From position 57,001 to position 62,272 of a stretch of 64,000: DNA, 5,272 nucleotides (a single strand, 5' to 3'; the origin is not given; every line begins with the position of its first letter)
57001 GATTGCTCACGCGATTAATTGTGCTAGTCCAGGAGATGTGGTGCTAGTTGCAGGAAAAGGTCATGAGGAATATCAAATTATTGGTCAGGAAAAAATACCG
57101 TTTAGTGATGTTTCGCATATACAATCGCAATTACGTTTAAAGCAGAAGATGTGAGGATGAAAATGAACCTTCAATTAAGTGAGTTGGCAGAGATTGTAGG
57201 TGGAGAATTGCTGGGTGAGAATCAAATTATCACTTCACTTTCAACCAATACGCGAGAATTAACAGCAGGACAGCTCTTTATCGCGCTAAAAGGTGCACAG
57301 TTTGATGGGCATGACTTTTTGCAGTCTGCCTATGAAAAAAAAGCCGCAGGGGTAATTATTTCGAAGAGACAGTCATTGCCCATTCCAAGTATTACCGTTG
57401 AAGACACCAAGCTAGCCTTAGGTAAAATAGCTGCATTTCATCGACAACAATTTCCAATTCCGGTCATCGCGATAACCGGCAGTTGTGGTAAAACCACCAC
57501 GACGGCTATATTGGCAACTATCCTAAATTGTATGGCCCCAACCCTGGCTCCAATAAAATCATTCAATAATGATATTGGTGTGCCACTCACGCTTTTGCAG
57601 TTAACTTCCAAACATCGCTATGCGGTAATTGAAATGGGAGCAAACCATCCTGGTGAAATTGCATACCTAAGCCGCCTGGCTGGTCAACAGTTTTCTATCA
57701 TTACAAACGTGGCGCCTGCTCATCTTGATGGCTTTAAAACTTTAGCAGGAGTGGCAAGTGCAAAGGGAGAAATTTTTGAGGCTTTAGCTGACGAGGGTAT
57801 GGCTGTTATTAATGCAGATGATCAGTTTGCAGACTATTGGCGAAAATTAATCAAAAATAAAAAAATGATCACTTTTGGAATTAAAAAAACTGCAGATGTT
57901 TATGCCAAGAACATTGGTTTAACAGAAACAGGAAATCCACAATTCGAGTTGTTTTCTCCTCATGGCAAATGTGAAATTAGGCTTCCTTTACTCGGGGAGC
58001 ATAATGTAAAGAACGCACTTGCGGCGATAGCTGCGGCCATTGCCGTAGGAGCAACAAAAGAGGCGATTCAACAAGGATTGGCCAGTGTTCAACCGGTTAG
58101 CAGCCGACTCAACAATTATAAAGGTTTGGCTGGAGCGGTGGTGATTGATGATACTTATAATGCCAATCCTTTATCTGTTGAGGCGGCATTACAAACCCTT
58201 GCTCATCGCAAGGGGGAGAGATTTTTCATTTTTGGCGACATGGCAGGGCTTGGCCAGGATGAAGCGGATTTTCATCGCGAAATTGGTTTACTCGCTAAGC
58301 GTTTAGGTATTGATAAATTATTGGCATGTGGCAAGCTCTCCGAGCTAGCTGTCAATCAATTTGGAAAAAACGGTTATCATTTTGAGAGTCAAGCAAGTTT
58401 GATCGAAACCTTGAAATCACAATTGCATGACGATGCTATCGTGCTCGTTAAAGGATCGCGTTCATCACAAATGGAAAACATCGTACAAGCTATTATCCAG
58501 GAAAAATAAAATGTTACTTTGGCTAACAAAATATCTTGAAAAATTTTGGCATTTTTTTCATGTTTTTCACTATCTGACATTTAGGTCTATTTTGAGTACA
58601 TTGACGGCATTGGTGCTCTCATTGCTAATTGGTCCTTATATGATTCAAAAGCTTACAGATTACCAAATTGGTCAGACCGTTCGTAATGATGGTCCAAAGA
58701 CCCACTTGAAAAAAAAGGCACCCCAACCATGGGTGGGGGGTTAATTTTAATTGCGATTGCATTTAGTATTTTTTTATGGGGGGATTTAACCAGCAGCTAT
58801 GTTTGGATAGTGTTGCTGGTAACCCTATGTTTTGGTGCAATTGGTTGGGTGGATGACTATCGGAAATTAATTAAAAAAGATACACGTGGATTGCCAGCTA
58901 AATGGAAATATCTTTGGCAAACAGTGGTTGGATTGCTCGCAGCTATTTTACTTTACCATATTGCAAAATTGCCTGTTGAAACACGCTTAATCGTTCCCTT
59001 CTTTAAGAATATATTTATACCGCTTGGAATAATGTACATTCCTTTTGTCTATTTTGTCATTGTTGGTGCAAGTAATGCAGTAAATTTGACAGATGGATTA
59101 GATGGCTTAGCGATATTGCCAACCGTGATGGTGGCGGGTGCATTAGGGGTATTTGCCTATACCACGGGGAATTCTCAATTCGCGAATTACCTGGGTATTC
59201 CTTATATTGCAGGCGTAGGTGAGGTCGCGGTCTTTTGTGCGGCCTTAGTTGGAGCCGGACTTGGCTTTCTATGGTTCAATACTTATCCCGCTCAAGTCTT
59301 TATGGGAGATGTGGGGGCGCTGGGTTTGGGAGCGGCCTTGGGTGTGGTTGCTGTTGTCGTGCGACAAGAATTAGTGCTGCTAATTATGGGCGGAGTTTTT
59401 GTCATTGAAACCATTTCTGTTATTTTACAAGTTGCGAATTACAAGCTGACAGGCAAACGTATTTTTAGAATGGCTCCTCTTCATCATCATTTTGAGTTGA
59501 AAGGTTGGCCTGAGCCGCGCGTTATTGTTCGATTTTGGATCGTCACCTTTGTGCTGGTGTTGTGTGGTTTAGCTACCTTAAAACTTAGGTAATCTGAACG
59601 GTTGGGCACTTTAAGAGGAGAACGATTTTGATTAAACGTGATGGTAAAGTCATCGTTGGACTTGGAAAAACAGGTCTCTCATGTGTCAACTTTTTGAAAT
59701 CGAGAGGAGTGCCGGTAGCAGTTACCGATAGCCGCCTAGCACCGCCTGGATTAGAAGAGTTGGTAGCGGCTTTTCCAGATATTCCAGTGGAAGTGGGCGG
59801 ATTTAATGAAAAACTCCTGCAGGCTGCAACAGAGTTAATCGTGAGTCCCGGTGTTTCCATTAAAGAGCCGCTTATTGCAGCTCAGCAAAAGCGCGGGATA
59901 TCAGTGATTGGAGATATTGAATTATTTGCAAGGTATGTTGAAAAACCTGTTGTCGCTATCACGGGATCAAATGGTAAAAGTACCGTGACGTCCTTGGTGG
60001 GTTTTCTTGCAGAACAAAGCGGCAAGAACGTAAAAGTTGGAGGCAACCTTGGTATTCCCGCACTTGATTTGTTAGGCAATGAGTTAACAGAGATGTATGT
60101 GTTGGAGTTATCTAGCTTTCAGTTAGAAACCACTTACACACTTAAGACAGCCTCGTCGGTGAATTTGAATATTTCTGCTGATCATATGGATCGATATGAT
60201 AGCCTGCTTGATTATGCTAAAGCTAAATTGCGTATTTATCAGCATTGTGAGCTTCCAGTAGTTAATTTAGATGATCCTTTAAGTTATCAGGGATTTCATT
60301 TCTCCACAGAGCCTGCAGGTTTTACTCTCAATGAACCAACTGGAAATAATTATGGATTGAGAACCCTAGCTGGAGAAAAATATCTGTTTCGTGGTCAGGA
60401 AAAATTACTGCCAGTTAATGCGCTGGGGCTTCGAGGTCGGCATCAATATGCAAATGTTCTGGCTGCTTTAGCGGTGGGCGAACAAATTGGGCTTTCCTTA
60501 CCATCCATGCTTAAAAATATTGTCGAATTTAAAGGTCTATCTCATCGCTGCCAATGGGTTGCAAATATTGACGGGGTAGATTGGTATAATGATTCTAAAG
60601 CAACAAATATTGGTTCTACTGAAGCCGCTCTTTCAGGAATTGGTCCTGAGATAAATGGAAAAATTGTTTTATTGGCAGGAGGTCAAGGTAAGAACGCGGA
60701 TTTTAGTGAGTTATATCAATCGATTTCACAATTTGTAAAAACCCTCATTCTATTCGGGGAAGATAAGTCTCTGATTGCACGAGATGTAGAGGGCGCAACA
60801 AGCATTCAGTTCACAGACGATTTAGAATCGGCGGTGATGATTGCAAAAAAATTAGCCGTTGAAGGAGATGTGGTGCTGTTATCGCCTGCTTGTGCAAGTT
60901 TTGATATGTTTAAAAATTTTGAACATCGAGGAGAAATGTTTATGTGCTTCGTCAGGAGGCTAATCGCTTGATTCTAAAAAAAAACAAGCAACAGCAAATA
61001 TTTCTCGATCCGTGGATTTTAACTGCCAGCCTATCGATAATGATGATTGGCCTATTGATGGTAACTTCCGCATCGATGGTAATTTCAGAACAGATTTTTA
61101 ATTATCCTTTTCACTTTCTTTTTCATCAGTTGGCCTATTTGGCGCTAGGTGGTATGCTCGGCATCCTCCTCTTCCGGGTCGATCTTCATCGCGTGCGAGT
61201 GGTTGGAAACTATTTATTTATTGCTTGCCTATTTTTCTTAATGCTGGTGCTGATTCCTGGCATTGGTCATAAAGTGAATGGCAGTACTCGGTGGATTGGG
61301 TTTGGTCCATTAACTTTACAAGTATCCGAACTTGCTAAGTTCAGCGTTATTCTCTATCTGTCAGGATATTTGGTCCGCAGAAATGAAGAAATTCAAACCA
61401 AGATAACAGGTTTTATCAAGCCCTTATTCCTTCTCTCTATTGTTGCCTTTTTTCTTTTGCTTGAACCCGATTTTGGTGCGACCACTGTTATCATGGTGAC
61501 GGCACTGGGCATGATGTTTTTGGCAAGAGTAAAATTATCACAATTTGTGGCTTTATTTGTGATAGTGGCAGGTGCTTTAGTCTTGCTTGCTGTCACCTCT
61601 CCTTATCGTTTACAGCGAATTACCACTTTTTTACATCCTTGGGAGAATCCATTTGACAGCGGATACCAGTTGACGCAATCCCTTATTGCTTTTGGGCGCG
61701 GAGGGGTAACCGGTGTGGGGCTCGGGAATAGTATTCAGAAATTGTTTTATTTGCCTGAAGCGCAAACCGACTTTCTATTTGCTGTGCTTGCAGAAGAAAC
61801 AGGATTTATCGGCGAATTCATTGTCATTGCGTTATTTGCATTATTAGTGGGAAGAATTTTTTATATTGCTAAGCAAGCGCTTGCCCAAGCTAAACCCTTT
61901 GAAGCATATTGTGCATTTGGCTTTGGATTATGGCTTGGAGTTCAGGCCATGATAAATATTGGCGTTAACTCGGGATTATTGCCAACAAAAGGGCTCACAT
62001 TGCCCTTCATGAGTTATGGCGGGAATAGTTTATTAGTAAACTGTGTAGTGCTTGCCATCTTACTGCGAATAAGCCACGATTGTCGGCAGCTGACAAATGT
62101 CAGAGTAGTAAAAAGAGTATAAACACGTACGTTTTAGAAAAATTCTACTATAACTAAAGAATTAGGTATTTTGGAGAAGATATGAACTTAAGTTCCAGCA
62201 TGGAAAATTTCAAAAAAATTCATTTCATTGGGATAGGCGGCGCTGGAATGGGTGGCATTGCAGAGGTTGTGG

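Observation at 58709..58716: Essential mraY split by a -1 frameshift in an A8 run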

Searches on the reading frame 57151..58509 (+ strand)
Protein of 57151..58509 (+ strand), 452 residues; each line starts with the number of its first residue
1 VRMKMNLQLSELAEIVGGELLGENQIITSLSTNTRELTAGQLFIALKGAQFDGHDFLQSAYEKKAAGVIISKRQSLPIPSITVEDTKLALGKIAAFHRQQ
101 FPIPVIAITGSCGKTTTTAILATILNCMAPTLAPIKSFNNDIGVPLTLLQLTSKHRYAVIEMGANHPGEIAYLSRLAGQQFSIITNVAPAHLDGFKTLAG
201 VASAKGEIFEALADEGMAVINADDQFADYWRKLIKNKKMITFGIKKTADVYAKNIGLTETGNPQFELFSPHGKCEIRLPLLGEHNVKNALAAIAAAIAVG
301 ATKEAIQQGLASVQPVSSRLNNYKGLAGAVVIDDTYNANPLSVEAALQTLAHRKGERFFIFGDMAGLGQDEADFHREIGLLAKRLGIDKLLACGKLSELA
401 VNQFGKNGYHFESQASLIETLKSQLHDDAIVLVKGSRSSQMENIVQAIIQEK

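Call 25: search_protein_families(library=ncbifam, proteins=[window:57151-58509:+], max_evalue=1e-10)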
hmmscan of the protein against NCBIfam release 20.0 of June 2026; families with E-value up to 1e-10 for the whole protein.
window:57151-58509:+ (452 aa): 23 families
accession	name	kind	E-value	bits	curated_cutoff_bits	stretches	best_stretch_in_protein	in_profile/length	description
NF008896.0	PRK11929.1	equivalog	6.2e-137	457.9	1023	1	20-449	520-957/965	bifunctional UDP-N-acetylmuramoyl-L-alanyl-D-glutamate--2,6-diaminopimelate ligase MurE/UDP-N-acetylmuramoyl-tripeptide--D-alanyl-D-alanine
NF008041.0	PRK10773.1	equivalog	1.6e-136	455.7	551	1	6-451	3-449/453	UDP-N-acetylmuramoyl-tripeptide--D-alanyl-D-alanine ligase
TIGR01143.1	murF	subfamily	6.8e-134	446.9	288.6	1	32-447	1-417/418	UDP-N-acetylmuramoyl-tripeptide--D-alanyl-D-alanine ligase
NF010693.0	PRK14093.1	equivalog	1.8e-75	254.5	544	1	9-449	9-465/479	UDP-N-acetylmuramoylalanyl-D-glutamyl-2,6-diaminopimelate--D-alanyl-D-alanine ligase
NF008897.0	PRK11930.1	equivalog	2.2e-71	241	804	1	5-450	1-455/822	bifunctional UDP-N-acetylmuramoyl-tripeptide:D-alanyl-D-alanine ligase/alanine racemase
NF001126.0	PRK00139.1-4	equivalog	4.5e-50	170.6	373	2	173-362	186-375/486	UDP-N-acetylmuramoyl-L-alanyl-D-glutamate--2,6-diaminopimelate ligase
NF001124.0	PRK00139.1-2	equivalog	2.7e-45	155.1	476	2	174-362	192-384/500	UDP-N-acetylmuramoyl-L-alanyl-D-glutamate--2,6-diaminopimelate ligase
TIGR01085.1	murE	subfamily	3.5e-44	151.5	257.3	1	26-362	3-365/472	UDP-N-acetylmuramyl-tripeptide synthetase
NF001123.0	PRK00139.1-1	equivalog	9.8e-36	123.4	586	1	23-362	16-383/493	UDP-N-acetylmuramoyl-L-alanyl-D-glutamate--2,6-diaminopimelate ligase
NF053645.1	pMurC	equivalog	7.5e-30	104.1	560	2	103-247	102-248/492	pseudomurein biosynthesis peptide ligase pMurC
TIGR01082.1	murC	equivalog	9e-30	104.1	335.1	1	104-350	101-337/449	UDP-N-acetylmuramate--L-alanine ligase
NF010628.0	PRK14022.1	equivalog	8e-29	100.7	536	1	23-366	31-377/483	UDP-N-acetylmuramoyl-L-alanyl-D-glutamate--L-lysine ligase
TIGR01087.1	murD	equivalog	3.8e-25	88.9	211.95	1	92-398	93-377/441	UDP-N-acetylmuramoyl-L-alanine--D-glutamate ligase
TIGR02068.2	cya_phycin_syn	equivalog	8.4e-20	70.4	850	1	181-361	567-762/862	cyanophycin synthetase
NF053648.1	pMurE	equivalog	3.3e-17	62.4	600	1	178-361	189-359/464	pseudomurein biosynthesis peptide ligase pMurE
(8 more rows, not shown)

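Call 30: find_encoding_contigs(protein=window:57151-58506:+, flank=10000, max_places=8)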
Protein window:57151-58506:+ (452 aa): no gene with exactly this product is on record in the collection.

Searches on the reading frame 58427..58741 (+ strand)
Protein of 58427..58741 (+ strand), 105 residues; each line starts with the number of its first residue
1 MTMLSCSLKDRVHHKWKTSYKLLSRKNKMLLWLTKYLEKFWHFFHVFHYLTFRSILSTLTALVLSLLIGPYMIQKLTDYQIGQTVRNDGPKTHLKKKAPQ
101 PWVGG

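Call 12: list_cluster_members(proteins=[P0026, window:58427-58741:+])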
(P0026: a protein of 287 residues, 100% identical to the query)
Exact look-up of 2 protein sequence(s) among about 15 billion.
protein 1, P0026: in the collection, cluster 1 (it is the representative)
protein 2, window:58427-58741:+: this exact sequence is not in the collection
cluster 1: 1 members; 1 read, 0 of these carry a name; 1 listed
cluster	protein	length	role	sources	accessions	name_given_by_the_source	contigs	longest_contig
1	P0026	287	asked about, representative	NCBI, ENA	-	-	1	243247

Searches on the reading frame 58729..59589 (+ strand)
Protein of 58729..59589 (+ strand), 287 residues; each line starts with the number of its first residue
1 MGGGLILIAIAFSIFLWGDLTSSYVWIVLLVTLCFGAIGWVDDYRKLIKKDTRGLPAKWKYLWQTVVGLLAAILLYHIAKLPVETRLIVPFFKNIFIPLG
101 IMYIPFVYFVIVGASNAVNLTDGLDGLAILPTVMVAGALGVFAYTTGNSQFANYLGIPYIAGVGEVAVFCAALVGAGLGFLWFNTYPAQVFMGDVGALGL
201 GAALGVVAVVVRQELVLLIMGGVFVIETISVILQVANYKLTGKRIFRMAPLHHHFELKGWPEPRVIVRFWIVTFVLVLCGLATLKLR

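Call 72: search_protein_families(library=ncbifam, proteins=[window:58729-59589:+], max_evalue=1e-10)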
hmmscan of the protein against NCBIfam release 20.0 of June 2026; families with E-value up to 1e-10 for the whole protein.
window:58729-59589:+ (287 aa): 2 families
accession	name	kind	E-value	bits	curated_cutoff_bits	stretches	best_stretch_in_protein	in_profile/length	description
TIGR00445.1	mraY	equivalog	8.2e-118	393.5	192.05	1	1-287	38-321/321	phospho-N-acetylmuramoyl-pentapeptide-transferase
NF053644.1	MraY_archaea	equivalog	2.8e-25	89.4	450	1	97-281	176-340/340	pseudomurein biosynthesis MraY family phospho-N-acetylmuramoyl-pentapeptide-transferase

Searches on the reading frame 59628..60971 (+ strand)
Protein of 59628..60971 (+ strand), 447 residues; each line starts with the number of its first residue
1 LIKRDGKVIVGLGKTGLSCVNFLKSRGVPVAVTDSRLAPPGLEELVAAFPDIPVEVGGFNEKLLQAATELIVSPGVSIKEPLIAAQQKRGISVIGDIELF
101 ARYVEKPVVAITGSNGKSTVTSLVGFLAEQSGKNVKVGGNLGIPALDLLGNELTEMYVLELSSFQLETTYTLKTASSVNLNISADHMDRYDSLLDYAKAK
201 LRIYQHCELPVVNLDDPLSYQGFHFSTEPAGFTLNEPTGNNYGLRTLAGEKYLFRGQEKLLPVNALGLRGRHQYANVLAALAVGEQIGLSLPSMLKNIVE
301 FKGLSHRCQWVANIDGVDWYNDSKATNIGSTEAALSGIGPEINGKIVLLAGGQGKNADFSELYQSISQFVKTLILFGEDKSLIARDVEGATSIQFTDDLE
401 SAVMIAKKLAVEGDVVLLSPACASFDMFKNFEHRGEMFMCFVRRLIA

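Call 25: search_protein_families(library=ncbifam, proteins=[window:59628-60971:+], max_evalue=1e-10)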
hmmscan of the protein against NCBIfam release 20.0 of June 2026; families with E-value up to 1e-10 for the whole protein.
window:59628-60971:+ (447 aa): 12 families
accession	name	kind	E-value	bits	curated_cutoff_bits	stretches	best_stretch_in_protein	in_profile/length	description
TIGR01087.1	murD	equivalog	3e-123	412.2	211.95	1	8-443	3-440/441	UDP-N-acetylmuramoyl-L-alanine--D-glutamate ligase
TIGR01082.1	murC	equivalog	3e-23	82.6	335.1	1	9-372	4-370/449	UDP-N-acetylmuramate--L-alanine ligase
TIGR01143.1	murF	subfamily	3.6e-19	69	288.6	1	104-418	72-403/418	UDP-N-acetylmuramoyl-tripeptide--D-alanyl-D-alanine ligase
TIGR01085.1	murE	subfamily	2.2e-17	63.1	257.3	1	81-353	59-367/472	UDP-N-acetylmuramyl-tripeptide synthetase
NF053645.1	pMurC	equivalog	3.1e-17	62.4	560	1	13-218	8-226/492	pseudomurein biosynthesis peptide ligase pMurC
NF008896.0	PRK11929.1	equivalog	3.2e-17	61.7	1023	0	266-418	783-941/965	bifunctional UDP-N-acetylmuramoyl-L-alanyl-D-glutamate--2,6-diaminopimelate ligase MurE/UDP-N-acetylmuramoyl-tripeptide--D-alanyl-D-alanine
NF001126.0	PRK00139.1-4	equivalog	5.1e-16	58.3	373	1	153-318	171-343/486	UDP-N-acetylmuramoyl-L-alanyl-D-glutamate--2,6-diaminopimelate ligase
NF001124.0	PRK00139.1-2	equivalog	2.1e-15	56.5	476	0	154-354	177-387/500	UDP-N-acetylmuramoyl-L-alanyl-D-glutamate--2,6-diaminopimelate ligase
NF053647.1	pMurD2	equivalog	1.3e-14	53.9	550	1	9-216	5-215/405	pseudomurein biosynthesis peptide ligase pMurD2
NF008041.0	PRK10773.1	equivalog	1.8e-14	53.4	551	1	65-355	60-364/453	UDP-N-acetylmuramoyl-tripeptide--D-alanyl-D-alanine ligase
NF001123.0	PRK00139.1-1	equivalog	4.9e-14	51.9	586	0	151-418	172-461/493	UDP-N-acetylmuramoyl-L-alanyl-D-glutamate--2,6-diaminopimelate ligase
NF053646.1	pMurD1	equivalog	9e-11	41.1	610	0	8-340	4-350/465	pseudomurein biosynthesis peptide ligase pMurD1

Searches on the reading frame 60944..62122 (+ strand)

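Call 25: search_protein_families(library=ncbifam, proteins=[window:60944-62122:+], max_evalue=1e-10)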
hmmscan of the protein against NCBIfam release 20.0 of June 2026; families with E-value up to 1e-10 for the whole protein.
window:60944-62122:+ (392 aa): 6 families
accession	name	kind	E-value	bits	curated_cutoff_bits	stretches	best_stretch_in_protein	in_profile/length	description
TIGR02614.1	ftsW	equivalog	8.6e-129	429.7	337.5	1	22-378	1-355/357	putative lipid II flippase FtsW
NF008042.0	PRK10774.1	equivalog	3.9e-107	358.7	493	1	12-383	26-395/405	cell division protein FtsW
TIGR02615.1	spoVE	exception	7.3e-95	318.4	448.8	1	29-377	8-353/354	stage V sporulation protein E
TIGR02210.1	rodA_shape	equivalog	1.4e-80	271.2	336.7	1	22-378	1-354/357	rod shape-determining protein RodA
NF008060.0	PRK10794.1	equivalog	4.2e-44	151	590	1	14-382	9-364/370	peptidoglycan glycosyltransferase MrdB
NF037961.1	RodA_shape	subfamily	6.7e-40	137.7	150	2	239-377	272-408/415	rod shape-determining protein RodA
